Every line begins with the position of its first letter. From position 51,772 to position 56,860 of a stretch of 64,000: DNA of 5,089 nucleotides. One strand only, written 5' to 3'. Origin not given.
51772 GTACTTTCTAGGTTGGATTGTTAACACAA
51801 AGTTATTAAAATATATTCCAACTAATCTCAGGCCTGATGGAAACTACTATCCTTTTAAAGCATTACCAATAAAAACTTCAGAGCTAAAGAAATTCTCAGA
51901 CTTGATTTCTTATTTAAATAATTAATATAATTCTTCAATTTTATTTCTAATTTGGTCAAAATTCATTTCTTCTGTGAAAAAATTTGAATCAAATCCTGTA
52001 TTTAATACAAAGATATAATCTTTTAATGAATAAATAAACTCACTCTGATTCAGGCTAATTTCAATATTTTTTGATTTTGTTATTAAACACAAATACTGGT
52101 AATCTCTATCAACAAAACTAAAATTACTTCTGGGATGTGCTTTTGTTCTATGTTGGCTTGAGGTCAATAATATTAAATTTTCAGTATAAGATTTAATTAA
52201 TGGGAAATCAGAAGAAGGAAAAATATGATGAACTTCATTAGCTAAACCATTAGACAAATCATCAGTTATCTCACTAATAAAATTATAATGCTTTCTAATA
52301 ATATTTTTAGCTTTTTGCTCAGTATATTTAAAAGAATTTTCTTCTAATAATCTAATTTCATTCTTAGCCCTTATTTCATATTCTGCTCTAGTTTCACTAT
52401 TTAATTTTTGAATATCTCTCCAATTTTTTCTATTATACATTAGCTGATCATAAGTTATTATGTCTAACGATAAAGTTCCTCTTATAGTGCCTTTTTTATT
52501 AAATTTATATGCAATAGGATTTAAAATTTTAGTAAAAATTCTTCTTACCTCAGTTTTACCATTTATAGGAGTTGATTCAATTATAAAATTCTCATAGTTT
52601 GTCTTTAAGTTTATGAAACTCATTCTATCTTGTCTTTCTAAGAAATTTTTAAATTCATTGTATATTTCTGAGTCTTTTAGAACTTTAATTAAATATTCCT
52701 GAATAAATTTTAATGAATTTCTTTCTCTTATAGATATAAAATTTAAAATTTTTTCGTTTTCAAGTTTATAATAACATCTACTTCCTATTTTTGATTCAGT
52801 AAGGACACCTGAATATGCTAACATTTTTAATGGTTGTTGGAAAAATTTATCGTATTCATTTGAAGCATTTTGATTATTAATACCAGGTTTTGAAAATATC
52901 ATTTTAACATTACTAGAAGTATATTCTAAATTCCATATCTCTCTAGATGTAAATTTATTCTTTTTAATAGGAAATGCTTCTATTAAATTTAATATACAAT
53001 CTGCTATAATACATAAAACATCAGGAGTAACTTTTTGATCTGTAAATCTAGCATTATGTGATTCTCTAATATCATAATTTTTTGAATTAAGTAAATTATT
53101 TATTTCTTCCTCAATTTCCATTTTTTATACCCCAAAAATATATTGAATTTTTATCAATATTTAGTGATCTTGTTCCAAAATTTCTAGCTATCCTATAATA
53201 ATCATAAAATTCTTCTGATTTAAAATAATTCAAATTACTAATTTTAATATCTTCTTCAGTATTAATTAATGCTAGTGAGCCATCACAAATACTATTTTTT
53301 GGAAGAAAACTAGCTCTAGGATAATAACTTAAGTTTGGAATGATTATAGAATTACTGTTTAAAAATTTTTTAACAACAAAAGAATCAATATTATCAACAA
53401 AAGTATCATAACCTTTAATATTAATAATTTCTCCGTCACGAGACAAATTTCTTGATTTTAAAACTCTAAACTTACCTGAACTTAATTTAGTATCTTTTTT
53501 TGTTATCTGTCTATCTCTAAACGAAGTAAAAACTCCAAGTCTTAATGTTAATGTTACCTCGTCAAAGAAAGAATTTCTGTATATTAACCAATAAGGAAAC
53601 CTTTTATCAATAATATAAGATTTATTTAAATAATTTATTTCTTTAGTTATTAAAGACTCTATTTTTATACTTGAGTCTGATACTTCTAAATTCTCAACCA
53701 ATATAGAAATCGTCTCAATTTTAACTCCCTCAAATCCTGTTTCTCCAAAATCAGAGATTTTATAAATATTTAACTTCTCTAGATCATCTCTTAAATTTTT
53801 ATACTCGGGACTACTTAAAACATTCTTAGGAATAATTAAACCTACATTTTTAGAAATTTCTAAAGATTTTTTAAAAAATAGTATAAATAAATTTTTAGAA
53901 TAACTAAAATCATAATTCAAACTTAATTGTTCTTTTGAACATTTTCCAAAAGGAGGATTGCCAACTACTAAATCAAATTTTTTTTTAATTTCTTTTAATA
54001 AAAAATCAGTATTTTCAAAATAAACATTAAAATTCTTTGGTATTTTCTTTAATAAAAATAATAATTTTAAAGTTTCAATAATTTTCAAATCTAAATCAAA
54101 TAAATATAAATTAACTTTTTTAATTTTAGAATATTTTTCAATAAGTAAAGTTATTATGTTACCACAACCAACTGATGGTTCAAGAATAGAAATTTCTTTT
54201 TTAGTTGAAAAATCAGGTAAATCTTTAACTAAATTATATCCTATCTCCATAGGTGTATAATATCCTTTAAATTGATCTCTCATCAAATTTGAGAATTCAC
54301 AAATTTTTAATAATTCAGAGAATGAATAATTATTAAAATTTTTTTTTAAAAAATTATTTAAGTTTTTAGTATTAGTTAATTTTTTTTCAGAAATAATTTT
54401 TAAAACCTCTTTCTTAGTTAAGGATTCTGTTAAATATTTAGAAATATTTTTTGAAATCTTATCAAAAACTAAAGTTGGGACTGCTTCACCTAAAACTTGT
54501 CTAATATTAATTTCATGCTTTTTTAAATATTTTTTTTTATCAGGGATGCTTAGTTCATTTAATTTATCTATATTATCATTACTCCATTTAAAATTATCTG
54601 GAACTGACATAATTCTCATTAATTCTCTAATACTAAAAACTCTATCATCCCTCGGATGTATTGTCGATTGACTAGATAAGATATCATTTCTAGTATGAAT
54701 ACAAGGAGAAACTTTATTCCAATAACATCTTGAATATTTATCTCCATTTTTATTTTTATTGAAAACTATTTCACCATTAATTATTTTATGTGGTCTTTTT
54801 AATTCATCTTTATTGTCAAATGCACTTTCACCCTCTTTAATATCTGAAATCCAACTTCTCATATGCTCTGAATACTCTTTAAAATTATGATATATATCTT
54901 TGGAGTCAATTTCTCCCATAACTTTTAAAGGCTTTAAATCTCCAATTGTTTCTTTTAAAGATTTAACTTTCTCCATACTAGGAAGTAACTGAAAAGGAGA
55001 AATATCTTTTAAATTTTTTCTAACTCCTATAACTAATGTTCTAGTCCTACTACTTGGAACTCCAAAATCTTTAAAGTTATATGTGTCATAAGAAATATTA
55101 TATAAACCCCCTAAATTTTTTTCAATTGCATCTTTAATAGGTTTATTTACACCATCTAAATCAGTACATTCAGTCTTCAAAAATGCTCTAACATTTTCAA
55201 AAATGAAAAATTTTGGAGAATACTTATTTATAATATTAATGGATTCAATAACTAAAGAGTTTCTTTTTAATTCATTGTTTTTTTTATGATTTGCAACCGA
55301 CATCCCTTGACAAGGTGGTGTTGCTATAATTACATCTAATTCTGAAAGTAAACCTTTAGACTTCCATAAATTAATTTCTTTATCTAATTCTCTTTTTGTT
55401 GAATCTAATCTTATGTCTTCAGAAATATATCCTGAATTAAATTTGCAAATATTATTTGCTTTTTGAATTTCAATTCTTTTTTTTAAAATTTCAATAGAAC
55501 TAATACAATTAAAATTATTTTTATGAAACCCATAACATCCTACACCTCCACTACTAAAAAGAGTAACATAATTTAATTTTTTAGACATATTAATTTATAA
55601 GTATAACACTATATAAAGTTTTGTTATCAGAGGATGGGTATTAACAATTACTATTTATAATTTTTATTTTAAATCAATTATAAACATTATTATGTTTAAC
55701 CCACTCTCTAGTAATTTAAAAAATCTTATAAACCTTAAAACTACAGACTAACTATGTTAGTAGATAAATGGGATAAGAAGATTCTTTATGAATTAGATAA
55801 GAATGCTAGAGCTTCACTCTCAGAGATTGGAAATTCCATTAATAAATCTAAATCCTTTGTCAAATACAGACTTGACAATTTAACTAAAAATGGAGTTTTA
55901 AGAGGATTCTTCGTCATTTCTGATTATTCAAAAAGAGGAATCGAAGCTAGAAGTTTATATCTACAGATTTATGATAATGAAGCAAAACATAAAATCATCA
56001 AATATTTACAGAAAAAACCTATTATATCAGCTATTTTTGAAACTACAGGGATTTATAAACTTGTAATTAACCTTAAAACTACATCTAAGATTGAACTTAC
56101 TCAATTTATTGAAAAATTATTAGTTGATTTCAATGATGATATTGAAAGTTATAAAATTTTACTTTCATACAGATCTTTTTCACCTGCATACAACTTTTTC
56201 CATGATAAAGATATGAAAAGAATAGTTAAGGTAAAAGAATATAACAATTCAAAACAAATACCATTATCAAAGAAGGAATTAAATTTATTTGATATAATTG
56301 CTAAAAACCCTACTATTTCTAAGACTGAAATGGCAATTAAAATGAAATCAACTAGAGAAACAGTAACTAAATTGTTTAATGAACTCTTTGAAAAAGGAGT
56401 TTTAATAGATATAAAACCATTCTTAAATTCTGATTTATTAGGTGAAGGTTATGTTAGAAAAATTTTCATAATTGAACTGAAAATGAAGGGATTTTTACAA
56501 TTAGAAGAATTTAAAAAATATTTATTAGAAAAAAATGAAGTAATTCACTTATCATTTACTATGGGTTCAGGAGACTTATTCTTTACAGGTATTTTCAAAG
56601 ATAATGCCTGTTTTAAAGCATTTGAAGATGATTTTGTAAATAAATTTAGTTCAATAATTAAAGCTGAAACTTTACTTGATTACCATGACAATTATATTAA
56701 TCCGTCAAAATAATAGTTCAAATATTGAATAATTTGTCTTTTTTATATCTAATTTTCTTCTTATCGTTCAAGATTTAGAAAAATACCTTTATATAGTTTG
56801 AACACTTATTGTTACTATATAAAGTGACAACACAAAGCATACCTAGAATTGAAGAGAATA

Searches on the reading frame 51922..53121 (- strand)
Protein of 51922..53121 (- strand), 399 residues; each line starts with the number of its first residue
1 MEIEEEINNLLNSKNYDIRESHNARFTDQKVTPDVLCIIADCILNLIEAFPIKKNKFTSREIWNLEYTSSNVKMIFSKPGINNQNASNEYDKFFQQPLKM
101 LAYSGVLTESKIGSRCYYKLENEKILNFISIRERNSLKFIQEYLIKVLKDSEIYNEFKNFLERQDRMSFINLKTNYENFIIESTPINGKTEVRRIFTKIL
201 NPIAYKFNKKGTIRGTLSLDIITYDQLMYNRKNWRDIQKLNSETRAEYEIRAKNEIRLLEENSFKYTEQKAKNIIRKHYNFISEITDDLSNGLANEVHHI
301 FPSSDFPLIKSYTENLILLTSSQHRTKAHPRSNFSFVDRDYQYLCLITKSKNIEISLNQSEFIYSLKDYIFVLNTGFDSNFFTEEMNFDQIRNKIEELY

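Call 40: search_protein_families(library=pfam, proteins=[window:51922-53121:-], max_evalue=0.001)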
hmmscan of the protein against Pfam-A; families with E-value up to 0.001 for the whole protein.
window:51922-53121:- (399 aa): 0 families

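Call 67: search_protein_families(library=padloc, proteins=[window:51922-53121:-], max_evalue=0.01)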
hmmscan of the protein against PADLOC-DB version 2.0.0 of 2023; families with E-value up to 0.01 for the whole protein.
window:51922-53121:- (399 aa): 1 family
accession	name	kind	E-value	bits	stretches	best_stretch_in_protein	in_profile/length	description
PDLC03488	REase_II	-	4.4e-116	386.3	1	4-398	3-401/430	Type II restriction enzyme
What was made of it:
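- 51922..55588 (-): Type II restriction-modification pair in the same island. The 399-aa REase is at 51922-53121. The 825-aa fused C5 plus N6 methyltransferase is at 53111-55588. PADLOC REase_II at 4.4e-116 (call 67).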

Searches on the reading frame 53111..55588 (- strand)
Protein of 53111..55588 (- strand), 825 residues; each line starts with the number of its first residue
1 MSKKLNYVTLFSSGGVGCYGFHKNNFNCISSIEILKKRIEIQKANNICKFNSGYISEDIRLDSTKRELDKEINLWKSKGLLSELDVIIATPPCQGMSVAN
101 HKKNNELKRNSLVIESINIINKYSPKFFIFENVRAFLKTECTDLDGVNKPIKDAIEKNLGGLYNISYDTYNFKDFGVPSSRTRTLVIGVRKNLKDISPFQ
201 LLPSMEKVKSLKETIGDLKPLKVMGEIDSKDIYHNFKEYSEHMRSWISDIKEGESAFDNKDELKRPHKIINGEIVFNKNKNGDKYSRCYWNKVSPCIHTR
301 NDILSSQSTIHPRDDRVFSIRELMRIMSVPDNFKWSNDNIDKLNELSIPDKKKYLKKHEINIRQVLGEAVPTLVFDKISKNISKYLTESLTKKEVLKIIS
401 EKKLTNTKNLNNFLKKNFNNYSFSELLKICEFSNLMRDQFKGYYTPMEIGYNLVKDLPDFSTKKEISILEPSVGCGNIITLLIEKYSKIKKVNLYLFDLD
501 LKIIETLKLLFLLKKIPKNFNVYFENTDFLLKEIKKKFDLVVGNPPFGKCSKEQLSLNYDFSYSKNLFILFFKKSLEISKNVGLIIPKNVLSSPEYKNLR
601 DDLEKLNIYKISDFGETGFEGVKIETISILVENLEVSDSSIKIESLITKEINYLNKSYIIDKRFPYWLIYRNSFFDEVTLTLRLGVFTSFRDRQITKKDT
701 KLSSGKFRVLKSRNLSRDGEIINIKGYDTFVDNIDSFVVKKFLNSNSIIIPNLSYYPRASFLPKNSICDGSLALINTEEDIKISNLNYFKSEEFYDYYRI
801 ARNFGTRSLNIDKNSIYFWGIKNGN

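Call 40: search_protein_families(library=pfam, proteins=[window:53111-55588:-], max_evalue=0.001)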
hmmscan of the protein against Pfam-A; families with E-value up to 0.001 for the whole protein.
window:53111-55588:- (825 aa): 4 families
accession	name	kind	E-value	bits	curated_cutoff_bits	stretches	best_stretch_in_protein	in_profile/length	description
PF00145.23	DNA_methylase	-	4.6e-40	138.5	22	1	7-382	3-322/324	C-5 cytosine-specific DNA methylase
PF07669.17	Eco57I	-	7.8e-13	49.3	25.3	1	487-616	13-167/171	Eco57I restriction-modification methylase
PF02384.22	N6_Mtase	-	7.3e-09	35.8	20.4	1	442-627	27-226/311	N-6 DNA Methylase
PF09445.16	Methyltransf_15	-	0.00031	20.8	22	0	532-590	66-125/165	RNA cap guanine-N2 methyltransferase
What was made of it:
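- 51922..55588 (-): Pfam DNA_methylase plus Eco57I/N6_Mtase (call 40).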

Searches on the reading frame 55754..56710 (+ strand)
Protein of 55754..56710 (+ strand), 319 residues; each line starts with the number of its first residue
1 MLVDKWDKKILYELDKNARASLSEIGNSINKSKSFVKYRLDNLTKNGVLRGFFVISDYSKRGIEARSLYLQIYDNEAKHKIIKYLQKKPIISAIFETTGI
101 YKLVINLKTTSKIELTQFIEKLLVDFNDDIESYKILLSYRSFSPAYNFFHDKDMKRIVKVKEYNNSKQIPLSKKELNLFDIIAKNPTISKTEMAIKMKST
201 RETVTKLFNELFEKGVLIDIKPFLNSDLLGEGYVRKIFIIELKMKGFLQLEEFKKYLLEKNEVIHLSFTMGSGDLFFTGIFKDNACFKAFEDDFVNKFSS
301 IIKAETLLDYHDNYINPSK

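Call 40: search_protein_families(library=pfam, proteins=[window:55754-56710:+], max_evalue=0.001)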
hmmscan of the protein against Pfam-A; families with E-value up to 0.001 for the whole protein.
window:55754-56710:+ (319 aa): 4 families
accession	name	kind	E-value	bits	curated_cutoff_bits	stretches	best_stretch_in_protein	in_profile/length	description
PF13412.12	HTH_24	-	2.2e-14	53.2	21.9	1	7-50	5-48/48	Winged helix-turn-helix DNA-binding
PF13404.12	HTH_AsnC-type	-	2.7e-07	30.7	27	1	4-43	2-41/42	AsnC-type helix-turn-helix domain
PF01037.27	AsnC_trans_reg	-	5.4e-07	29.9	25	0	243-307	4-68/73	Lrp/AsnC ligand binding domain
PF01047.28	MarR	-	7.7e-06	26.1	24.6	0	173-216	3-46/59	MarR family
